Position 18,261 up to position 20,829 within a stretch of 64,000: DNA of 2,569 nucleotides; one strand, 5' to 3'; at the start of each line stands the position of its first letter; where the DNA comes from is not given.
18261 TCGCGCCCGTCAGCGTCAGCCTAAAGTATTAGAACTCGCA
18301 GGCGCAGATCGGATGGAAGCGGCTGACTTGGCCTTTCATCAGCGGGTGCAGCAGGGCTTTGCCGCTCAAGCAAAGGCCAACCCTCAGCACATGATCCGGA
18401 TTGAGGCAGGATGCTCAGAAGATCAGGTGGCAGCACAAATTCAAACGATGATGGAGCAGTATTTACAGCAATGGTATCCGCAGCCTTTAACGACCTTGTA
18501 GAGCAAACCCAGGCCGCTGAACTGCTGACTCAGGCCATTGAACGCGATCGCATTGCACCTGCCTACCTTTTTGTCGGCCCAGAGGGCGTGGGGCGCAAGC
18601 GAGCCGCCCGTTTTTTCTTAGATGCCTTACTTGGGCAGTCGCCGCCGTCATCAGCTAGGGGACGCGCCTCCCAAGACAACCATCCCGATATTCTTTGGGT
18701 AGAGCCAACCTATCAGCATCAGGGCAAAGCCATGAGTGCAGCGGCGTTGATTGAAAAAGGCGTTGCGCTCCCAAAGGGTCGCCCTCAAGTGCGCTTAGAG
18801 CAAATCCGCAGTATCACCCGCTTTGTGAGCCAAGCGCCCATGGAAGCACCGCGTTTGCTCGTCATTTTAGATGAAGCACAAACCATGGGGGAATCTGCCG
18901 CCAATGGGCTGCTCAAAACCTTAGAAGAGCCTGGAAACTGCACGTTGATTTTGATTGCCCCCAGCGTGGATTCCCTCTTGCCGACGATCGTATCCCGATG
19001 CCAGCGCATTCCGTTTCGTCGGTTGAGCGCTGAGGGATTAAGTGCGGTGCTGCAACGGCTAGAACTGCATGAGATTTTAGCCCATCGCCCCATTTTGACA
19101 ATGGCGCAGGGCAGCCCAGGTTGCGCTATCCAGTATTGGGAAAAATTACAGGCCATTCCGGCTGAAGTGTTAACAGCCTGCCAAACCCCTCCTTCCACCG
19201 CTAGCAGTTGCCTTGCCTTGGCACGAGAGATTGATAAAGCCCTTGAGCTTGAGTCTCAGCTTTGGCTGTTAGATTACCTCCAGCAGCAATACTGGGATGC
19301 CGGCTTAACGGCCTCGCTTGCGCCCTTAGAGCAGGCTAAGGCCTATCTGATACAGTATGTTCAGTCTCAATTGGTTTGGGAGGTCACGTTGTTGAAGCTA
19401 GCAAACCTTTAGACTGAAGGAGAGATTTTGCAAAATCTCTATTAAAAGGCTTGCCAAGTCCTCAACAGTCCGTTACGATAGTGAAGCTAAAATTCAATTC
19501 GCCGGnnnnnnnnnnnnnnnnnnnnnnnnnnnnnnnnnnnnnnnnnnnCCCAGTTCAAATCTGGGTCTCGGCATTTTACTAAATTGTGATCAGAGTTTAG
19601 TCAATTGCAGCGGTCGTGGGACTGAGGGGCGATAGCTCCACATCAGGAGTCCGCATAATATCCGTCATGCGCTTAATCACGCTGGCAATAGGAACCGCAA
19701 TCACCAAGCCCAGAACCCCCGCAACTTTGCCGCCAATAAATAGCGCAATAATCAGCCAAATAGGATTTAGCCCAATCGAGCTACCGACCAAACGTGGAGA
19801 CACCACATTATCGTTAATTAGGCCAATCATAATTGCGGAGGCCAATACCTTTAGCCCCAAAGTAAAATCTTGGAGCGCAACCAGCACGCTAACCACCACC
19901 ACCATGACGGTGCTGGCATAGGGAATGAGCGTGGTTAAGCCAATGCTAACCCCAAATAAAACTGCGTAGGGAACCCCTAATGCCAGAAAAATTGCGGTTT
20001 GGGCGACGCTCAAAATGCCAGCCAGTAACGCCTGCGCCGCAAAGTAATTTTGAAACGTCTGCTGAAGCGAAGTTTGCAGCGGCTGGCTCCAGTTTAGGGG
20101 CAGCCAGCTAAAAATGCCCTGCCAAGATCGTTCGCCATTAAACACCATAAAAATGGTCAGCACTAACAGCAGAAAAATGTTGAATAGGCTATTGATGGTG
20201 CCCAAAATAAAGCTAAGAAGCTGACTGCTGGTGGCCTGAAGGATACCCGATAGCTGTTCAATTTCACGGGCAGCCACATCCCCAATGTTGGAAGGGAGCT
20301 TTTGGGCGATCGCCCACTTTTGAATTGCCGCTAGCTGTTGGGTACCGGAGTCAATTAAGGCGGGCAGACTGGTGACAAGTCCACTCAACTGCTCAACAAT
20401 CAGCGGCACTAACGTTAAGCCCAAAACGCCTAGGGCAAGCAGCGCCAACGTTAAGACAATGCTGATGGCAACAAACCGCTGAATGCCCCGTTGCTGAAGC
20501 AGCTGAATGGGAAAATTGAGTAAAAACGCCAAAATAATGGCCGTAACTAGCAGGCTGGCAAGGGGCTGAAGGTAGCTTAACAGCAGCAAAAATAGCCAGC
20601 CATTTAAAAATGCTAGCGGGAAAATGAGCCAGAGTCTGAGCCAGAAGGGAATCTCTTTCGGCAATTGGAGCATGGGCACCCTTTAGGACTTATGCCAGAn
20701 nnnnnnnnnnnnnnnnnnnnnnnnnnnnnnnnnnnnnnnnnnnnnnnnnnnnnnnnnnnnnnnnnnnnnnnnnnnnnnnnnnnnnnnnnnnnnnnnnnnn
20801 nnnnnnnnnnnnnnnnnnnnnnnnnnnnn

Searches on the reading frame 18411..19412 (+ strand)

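Call 29: search_protein_families(library=pfam, proteins=[window:18411-19412:+], max_evalue=0.0001)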
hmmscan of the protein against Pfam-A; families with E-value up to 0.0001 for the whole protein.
window:18411-19412:+ (333 aa): 2 families
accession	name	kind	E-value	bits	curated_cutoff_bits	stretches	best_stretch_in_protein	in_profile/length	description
PF13177.12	DNA_pol3_delta2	-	1e-35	123.6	27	1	32-205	2-160/161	DNA polymerase III, delta subunit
PF13401.12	AAA_22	-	4.8e-05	24.1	27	0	52-183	8-122/130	AAA domain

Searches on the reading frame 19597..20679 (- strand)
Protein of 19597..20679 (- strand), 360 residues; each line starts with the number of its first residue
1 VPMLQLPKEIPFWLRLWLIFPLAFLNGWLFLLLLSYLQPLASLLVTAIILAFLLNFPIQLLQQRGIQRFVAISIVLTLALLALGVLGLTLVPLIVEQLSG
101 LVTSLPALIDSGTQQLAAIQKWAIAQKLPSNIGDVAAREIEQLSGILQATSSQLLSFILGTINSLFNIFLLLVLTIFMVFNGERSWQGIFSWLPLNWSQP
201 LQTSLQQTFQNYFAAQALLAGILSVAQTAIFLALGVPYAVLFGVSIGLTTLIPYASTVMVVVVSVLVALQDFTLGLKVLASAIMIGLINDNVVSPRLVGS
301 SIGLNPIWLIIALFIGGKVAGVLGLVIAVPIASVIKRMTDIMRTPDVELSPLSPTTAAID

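Call 29: search_protein_families(library=pfam, proteins=[window:19597-20679:-], max_evalue=0.0001)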
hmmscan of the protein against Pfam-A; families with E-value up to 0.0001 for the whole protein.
window:19597-20679:- (360 aa): 1 family
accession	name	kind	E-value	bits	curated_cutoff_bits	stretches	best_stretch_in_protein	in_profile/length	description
PF01594.21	AI-2E_transport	-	2.2e-72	244.4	34.3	1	18-342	2-326/327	AI-2E family transporter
